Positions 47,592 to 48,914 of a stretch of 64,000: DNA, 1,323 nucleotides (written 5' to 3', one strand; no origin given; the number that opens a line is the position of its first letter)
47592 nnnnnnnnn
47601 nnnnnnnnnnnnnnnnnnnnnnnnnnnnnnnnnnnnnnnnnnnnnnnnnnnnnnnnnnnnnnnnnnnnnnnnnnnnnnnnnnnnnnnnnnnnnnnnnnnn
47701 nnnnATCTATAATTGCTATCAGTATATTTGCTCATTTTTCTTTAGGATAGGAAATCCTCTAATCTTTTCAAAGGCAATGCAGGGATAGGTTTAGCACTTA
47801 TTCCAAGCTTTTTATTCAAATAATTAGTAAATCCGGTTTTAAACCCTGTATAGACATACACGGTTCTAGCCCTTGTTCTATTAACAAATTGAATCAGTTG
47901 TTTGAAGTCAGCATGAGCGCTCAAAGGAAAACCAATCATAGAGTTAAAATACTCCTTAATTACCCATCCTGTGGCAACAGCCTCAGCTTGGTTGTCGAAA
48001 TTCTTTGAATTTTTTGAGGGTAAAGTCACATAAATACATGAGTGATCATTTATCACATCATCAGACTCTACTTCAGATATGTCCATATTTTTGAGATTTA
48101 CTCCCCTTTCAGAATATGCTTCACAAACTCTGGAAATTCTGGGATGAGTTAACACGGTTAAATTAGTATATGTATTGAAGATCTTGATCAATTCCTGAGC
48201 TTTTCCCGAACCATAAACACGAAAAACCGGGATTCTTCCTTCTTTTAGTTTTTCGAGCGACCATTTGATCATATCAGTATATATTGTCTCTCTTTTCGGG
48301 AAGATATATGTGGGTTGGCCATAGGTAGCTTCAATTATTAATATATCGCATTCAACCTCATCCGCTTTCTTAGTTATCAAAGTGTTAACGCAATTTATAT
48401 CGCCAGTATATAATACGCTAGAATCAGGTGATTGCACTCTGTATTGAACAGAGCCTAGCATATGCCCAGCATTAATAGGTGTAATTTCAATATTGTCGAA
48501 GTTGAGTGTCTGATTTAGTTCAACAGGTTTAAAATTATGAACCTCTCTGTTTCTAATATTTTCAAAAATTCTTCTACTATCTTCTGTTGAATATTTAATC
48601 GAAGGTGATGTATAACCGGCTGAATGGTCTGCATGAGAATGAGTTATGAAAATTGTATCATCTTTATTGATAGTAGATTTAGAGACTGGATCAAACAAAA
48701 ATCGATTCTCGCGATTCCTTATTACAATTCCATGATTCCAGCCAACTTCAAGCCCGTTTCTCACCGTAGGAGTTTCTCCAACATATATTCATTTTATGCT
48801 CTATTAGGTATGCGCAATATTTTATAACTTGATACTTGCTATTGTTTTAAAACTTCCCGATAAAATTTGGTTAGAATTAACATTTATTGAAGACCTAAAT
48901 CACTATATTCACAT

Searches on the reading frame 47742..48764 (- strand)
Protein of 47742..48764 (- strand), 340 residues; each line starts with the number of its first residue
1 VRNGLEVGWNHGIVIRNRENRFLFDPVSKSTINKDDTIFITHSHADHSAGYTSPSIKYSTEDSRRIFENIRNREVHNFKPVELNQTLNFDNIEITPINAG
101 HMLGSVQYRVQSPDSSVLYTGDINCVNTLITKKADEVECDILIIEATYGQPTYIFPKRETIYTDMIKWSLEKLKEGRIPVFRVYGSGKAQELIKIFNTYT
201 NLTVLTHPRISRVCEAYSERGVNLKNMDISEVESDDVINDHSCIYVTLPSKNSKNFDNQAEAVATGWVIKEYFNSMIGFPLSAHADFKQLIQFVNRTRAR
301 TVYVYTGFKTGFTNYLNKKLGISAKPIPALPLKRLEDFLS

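Call 38: search_protein_families(library=pfam, proteins=[window:47742-48764:-], max_evalue=0.0001)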
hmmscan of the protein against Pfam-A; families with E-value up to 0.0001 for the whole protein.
window:47742-48764:- (340 aa): 2 families
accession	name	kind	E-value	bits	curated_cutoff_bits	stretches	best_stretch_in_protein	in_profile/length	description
PF12706.13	Lactamase_B_2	-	2.6e-10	40.7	27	1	16-151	12-169/200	Beta-lactamase superfamily domain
PF16661.11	Lactamase_B_6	-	2.5e-07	30.7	27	1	59-124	102-163/193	Metallo-beta-lactamase superfamily domain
